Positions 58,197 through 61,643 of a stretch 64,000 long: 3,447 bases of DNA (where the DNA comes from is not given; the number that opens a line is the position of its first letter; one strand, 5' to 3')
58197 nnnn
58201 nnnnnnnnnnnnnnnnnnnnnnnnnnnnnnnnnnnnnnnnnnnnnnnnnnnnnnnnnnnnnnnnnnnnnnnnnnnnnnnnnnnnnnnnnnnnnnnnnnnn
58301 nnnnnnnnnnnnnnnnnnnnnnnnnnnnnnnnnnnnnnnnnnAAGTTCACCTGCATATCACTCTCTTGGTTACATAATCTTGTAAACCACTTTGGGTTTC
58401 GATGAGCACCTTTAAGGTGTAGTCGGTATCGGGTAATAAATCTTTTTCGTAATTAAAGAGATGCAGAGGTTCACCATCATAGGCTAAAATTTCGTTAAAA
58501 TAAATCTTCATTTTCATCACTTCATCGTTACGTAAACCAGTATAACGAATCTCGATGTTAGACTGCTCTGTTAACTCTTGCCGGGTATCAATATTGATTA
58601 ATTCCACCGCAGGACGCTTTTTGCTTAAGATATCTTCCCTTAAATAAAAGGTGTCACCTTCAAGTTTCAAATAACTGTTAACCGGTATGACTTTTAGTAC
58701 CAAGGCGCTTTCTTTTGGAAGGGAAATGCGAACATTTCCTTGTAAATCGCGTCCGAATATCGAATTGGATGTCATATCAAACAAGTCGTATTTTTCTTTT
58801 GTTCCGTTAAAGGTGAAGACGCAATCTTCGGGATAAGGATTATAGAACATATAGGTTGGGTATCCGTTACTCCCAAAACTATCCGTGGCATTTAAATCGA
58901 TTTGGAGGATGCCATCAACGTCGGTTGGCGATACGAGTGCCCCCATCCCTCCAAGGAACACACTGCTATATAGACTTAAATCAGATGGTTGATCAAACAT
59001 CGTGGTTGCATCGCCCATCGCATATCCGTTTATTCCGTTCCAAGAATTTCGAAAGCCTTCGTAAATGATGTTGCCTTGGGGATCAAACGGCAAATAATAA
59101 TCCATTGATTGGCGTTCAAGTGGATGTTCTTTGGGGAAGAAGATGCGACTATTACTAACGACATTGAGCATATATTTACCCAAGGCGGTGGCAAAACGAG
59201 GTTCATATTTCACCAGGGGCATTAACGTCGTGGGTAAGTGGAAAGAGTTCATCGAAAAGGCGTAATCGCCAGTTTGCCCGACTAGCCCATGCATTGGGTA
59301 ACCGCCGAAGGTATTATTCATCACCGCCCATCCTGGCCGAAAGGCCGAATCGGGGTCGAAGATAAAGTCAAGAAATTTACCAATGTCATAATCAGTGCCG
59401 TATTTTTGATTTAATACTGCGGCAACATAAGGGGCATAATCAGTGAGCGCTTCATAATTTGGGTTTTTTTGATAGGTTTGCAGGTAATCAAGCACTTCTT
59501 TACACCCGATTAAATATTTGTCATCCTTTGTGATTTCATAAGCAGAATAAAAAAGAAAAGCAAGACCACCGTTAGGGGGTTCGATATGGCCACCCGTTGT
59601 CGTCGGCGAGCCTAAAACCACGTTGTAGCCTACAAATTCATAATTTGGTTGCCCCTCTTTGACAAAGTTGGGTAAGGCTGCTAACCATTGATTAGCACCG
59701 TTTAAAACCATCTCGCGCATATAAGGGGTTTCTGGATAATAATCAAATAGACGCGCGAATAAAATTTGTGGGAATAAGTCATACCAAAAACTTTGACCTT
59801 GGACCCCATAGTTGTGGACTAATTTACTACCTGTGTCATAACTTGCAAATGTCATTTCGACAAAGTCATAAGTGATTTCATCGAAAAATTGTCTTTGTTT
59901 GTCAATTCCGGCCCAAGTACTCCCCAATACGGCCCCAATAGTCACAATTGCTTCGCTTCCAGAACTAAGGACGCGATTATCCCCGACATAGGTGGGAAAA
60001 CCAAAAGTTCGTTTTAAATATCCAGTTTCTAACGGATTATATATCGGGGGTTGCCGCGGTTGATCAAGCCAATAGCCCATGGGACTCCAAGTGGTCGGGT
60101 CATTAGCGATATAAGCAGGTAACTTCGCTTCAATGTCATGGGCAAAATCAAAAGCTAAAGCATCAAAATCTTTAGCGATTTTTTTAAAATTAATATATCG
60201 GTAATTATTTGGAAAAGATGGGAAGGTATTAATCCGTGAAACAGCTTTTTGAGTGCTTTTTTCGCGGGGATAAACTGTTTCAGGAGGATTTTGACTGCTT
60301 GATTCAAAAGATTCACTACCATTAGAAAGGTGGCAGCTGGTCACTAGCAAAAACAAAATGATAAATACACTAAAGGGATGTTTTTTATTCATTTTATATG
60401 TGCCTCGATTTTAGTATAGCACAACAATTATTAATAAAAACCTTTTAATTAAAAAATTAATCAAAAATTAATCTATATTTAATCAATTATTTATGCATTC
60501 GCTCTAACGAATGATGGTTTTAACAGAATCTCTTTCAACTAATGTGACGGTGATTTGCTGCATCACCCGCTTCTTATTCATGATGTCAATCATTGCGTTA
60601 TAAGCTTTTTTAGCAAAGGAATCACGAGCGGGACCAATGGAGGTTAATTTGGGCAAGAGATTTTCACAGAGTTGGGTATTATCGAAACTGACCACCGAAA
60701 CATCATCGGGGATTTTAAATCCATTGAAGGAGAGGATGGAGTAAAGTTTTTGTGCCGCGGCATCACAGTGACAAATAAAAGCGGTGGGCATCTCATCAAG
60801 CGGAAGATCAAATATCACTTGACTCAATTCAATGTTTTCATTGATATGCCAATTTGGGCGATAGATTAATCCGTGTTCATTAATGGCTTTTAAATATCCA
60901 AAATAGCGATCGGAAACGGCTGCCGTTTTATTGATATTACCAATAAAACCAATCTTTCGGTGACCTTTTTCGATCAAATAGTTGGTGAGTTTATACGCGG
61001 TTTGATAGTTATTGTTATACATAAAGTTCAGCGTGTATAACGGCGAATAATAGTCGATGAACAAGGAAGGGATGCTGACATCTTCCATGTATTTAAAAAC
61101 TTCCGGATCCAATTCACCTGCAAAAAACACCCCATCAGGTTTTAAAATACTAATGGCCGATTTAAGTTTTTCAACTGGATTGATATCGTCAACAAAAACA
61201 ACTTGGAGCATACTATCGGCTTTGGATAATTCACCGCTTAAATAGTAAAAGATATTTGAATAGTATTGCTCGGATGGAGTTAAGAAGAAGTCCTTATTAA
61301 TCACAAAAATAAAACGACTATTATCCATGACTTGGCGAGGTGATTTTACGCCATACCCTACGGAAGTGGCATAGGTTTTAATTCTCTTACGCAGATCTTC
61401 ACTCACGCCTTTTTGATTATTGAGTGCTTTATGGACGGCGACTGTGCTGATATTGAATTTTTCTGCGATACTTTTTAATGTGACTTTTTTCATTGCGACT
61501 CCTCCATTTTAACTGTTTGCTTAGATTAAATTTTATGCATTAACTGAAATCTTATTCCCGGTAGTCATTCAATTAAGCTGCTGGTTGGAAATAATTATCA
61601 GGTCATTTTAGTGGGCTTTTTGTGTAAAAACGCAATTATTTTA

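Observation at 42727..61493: Polycistronic minus-strand glycan-utilisation locus of about 17.6 kb, with gene content pointing to α/β-mannoside or N-glycan catabolism.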

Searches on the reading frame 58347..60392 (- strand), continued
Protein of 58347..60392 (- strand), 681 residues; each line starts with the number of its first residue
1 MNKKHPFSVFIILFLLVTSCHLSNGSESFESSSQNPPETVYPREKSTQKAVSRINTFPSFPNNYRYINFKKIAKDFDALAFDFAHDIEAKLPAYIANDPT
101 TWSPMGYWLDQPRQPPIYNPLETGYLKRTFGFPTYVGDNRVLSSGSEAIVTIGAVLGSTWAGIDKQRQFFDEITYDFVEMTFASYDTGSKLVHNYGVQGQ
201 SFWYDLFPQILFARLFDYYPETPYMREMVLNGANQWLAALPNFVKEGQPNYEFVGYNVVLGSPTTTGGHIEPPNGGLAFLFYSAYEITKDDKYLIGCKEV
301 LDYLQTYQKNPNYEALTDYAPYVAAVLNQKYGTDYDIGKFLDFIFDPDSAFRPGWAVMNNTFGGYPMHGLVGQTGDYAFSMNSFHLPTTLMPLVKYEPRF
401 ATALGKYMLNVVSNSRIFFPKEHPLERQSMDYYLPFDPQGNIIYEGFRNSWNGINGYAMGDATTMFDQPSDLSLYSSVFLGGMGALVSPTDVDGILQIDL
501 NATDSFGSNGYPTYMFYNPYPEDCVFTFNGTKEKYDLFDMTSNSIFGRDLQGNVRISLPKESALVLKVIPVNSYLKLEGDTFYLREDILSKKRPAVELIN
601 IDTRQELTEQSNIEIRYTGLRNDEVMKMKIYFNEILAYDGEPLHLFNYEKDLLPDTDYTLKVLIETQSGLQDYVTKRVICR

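Call 91: find_encoding_contigs(protein=P0229, flank=10000, max_places=1)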
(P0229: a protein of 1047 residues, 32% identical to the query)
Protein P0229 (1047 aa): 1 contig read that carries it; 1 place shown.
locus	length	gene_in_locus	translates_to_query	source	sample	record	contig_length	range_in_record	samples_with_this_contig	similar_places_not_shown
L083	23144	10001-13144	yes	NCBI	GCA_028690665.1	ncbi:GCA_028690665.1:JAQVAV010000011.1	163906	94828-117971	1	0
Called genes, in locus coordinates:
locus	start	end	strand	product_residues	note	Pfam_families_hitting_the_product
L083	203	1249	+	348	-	PF04041:Glyco_hydro_130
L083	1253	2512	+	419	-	PF07690:MFS_1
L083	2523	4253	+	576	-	-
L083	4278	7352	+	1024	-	PF13620:CarboxypepD_reg (weak), PF13715:CarbopepD_reg_2, PF07715:Plug, PF00593:TonB_dep_Rec_b-barrel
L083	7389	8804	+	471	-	PF12741:SusD-like (weak), PF14322:SusD-like_3, PF12771:SusD-like_2, PF07980:SusD_RagB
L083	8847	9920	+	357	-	PF13385:Laminin_G_3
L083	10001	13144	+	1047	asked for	PF22352:K319L-like_PKD (faint), PF13385:Laminin_G_3, PF18962:Por_Secre_tail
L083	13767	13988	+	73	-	-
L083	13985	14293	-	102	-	-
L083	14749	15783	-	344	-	PF01263:Aldose_epim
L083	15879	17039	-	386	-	PF10509:GalKase_gal_bdg, PF00288:GHMP_kinases_N, PF08544:GHMP_kinases_C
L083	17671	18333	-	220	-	PF00702:Hydrolase, PF12710:HAD (weak), PF13419:HAD_2, PF13242:Hydrolase_like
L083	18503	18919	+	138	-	PF02001:DUF134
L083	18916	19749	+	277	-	PF00753:Lactamase_B, PF23023:Anti-Pycsar_Apyc1 (weak), PF12706:Lactamase_B_2 (weak)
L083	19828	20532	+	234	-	PF00578:AhpC-TSA, PF08534:Redoxin, PF10417:1-cysPrx_C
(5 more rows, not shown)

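Call 92: find_encoding_contigs(protein=P0221, flank=10000, max_places=1)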
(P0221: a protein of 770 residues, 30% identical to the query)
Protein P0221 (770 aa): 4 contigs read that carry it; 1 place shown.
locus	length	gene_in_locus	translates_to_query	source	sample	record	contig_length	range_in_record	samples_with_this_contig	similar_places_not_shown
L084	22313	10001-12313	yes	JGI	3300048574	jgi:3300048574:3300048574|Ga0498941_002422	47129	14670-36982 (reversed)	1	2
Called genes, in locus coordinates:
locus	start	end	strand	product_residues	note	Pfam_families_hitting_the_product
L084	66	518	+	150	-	PF04120:Iron_permease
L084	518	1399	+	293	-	PF01738:DLH, PF12695:Abhydrolase_5 (faint)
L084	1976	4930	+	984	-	PF03924:CHASE, PF00990:GGDEF, PF00563:EAL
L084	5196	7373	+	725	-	PF12437:GSIII_N, PF00120:Gln-synt_C, PF18318:Gln-synt_C-ter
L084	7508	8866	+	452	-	PF11949:DUF3466 (faint), PF00404:Dockerin_1 (faint)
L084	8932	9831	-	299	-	PF02311:AraC_binding (weak), PF07883:Cupin_2, PF00165:HTH_AraC, PF12833:HTH_18, PF00165:HTH_AraC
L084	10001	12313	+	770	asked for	PF06452:CBM9_1 (faint)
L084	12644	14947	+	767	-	-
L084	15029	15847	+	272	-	-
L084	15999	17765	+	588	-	-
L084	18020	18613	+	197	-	PF00440:TetR_N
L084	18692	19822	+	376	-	-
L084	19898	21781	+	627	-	PF17773:UPF0176_N, PF00581:Rhodanese, PF00849:PseudoU_synth_2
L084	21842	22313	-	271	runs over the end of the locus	-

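Call 93: find_encoding_contigs(protein=P0231, flank=10000, max_places=1)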
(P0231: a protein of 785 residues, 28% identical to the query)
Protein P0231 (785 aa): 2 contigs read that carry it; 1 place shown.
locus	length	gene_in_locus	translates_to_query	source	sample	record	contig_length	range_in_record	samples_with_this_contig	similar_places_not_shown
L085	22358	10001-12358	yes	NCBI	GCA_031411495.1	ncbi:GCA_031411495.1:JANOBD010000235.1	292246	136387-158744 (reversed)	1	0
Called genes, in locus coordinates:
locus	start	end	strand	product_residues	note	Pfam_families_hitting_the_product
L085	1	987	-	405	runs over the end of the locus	PF00675:Peptidase_M16, PF05193:Peptidase_M16_C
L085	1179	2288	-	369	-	PF21338:Top1B_N_bact, PF01028:Topoisom_I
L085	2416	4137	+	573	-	PF16697:Yop-YscD_cpl, PF00498:FHA, PF00437:T2SSE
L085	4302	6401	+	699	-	PF13717:Zn_ribbon_4 (weak)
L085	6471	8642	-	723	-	PF00672:HAMP, PF00990:GGDEF, PF00563:EAL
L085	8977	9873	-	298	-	PF02311:AraC_binding (weak), PF07883:Cupin_2, PF00165:HTH_AraC, PF12833:HTH_18, PF00165:HTH_AraC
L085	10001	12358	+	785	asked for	-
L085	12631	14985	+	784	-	-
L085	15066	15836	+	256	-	PF07963:N_methyl (weak)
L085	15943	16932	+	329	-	PF22847:Glyco_hydro_43_rel, PF04616:Glyco_hydro_43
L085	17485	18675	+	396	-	PF09594:GT87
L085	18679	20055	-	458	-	PF00364:Biotin_lipoyl, PF25997:BSH_YhbJ (weak), PF02817:E3_binding, PF00198:2-oxoacid_dh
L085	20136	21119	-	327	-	PF02779:Transket_pyr, PF02780:Transketolase_C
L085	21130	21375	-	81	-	-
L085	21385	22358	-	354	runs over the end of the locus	PF00676:E1_dh, PF02775:TPP_enzyme_C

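Call 94: find_encoding_contigs(protein=P0225, flank=10000, max_places=1)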
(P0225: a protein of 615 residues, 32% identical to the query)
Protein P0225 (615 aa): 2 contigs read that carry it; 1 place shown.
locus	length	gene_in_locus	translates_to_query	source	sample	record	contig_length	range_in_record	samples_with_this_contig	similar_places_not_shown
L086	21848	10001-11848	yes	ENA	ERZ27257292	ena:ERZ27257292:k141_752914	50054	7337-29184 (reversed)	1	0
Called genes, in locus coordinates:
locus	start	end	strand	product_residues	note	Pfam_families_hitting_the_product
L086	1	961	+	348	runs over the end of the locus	PF04041:Glyco_hydro_130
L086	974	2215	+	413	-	PF07690:MFS_1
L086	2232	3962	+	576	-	-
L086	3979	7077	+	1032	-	PF13620:CarboxypepD_reg, PF13715:CarbopepD_reg_2, PF07715:Plug, PF00593:TonB_dep_Rec_b-barrel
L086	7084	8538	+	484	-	PF14322:SusD-like_3, PF12771:SusD-like_2 (faint), PF07980:SusD_RagB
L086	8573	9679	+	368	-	PF07554:FIVAR (weak), PF13385:Laminin_G_3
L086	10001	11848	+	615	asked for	PF18962:Por_Secre_tail (weak)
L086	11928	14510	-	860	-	PF09479:Flg_new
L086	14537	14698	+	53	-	-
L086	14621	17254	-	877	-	PF02638:GHL10, PF18962:Por_Secre_tail (faint)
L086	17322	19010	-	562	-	PF00801:PKD, PF18911:PKD_4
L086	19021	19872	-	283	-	-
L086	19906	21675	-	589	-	PF12771:SusD-like_2, PF12741:SusD-like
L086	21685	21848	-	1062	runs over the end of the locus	PF13715:CarbopepD_reg_2, PF07715:Plug, PF00593:TonB_dep_Rec_b-barrel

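Call 98: find_encoding_contigs(protein=P0215, flank=10000, max_places=1)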
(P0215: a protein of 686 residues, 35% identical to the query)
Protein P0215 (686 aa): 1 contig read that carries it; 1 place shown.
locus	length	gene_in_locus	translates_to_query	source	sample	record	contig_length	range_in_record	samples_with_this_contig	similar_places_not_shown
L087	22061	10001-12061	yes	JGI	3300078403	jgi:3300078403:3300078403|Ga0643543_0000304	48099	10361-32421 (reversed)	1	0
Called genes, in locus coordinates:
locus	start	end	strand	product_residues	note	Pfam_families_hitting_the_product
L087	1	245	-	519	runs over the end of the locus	PF19815:DUF6298 (weak)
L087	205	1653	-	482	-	PF13204:Apiosidase, PF12904:Collagen_bind_2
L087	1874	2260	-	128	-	PF25917:BSH_RND (weak)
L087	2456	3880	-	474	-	-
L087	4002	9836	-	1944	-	PF16889:Hepar_II_III_N, PF07940:Hepar_II_III_C, PF09134:Invasin_D3, PF12951:PATR (weak), PF17803:Cadherin_4, PF17963:Big_9, PF09134:Invasin_D3, PF12951:PATR, +2 more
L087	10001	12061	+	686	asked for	-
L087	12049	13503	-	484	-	PF07690:MFS_1, PF13347:MFS_2, PF07690:MFS_1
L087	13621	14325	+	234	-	PF07963:N_methyl, PF07596:SBP_bac_10 (weak)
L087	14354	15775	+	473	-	PF00884:Sulfatase, PF01663:Phosphodiest (faint), PF16347:SGSH_C (weak)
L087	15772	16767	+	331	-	-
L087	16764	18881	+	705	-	PF03629:SASA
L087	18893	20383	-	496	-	PF03629:SASA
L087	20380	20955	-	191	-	-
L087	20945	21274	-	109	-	PF13499:EF-hand_7, PF13202:EF-hand_5 (faint), PF00036:EF-hand_1 (weak), PF13405:EF-hand_6 (weak)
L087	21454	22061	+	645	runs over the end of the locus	PF03629:SASA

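Call 99: find_encoding_contigs(protein=P0236, flank=10000, max_places=1)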
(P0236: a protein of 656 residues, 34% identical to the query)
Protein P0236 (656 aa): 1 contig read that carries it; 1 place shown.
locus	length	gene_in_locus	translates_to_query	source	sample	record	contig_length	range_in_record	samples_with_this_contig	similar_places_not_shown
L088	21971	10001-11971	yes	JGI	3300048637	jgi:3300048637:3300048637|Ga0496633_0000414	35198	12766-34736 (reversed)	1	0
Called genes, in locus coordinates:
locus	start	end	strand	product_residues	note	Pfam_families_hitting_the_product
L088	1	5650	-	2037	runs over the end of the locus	?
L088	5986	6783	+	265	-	PF00977:His_biosynth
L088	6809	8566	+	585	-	PF00474:SSF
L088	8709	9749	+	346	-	PF04041:Glyco_hydro_130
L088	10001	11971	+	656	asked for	-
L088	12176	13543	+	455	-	PF00884:Sulfatase, PF01663:Phosphodiest (weak), PF16347:SGSH_C (weak)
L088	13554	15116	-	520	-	PF00884:Sulfatase, PF01663:Phosphodiest, PF02995:DUF229 (weak), PF16347:SGSH_C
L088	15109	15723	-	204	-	-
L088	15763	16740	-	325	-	PF00532:Peripla_BP_1, PF13407:Peripla_BP_4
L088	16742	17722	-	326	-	PF02653:BPD_transp_2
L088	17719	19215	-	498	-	PF00005:ABC_tran, PF13304:AAA_21 (faint), PF00005:ABC_tran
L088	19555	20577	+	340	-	PF04542:Sigma70_r2 (faint), PF04545:Sigma70_r4 (weak)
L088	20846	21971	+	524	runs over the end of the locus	PF01565:FAD_binding_4, PF02913:FAD-oxidase_C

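Call 100: find_encoding_contigs(protein=P0232, flank=10000, max_places=1)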
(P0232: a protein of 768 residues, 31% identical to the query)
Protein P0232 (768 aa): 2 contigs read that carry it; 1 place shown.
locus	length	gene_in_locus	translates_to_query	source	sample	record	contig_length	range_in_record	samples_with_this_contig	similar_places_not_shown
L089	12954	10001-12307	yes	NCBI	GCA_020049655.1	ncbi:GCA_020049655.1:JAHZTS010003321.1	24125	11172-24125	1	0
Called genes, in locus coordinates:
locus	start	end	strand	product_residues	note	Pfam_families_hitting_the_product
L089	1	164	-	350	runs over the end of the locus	PF01208:URO-D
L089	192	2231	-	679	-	-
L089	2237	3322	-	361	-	PF00532:Peripla_BP_1, PF13377:Peripla_BP_3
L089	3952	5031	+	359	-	PF00532:Peripla_BP_1, PF13377:Peripla_BP_3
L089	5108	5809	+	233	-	-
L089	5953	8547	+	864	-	PF03425:CBM_11 (faint)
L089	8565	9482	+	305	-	PF07963:N_methyl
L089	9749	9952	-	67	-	-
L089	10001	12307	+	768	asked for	PF00404:Dockerin_1 (weak)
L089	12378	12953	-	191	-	?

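Call 101: find_encoding_contigs(protein=P0213, flank=10000, max_places=1)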
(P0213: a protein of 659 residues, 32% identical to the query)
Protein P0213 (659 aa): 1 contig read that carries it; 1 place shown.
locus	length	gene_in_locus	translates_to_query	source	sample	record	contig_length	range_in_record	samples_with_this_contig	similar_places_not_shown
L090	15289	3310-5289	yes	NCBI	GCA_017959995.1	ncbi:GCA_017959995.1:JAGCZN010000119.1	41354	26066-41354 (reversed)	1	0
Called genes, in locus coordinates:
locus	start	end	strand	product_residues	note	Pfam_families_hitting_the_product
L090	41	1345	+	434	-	PF01547:SBP_bac_1, PF13416:SBP_bac_8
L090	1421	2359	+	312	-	PF00528:BPD_transp_1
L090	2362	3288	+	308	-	PF00528:BPD_transp_1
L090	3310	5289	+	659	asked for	-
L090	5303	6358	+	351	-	PF04041:Glyco_hydro_130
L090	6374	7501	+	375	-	PF04041:Glyco_hydro_130 (faint)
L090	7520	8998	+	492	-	PF03629:SASA, PF13620:CarboxypepD_reg (weak), PF15976:CooC_C (faint), PF16371:MetallophosN (weak), PF25020:TTR_TEN1-4 (faint), PF13715:CarbopepD_reg_2 (faint), PF13620:CarboxypepD_reg (weak)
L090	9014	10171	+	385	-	PF17996:CE2_N (weak), PF00657:Lipase_GDSL (weak), PF13472:Lipase_GDSL_2 (weak)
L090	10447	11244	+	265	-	PF02219:MTHFR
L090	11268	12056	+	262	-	PF01012:ETF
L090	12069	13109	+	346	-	PF01012:ETF, PF00766:ETF_alpha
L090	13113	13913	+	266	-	PF00809:Pterin_bind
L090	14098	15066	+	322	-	PF01408:GFO_IDH_MocA, PF22725:GFO_IDH_MocA_C3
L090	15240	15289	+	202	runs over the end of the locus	-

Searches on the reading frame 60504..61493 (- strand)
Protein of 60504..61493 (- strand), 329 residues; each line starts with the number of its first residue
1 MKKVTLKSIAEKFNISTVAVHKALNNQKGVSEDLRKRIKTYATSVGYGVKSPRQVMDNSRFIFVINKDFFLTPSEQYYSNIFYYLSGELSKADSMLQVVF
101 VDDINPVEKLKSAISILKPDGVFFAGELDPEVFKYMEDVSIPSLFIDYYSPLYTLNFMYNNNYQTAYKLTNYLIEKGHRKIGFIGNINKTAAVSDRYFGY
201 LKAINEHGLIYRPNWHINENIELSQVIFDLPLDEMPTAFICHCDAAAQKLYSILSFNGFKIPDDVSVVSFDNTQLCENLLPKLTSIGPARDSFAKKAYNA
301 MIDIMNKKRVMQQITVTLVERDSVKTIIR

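Call 5: search_protein_families(library=pfam, proteins=[window:60504-61493:-], max_evalue=0.01)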
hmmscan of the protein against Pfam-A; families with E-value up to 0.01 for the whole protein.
window:60504-61493:- (329 aa): 3 families
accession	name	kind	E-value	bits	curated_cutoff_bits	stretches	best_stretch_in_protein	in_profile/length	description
PF13377.12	Peripla_BP_3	-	1.4e-29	103.7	26.5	1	171-324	2-167/167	Periplasmic binding protein-like domain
PF00532.27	Peripla_BP_1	-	1.3e-12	48.3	22.2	1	74-309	12-265/281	Periplasmic binding proteins and sugar binding domain of LacI family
PF00356.27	LacI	-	0.00035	20.8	27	1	5-47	1-43/46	Bacterial regulatory proteins, lacI family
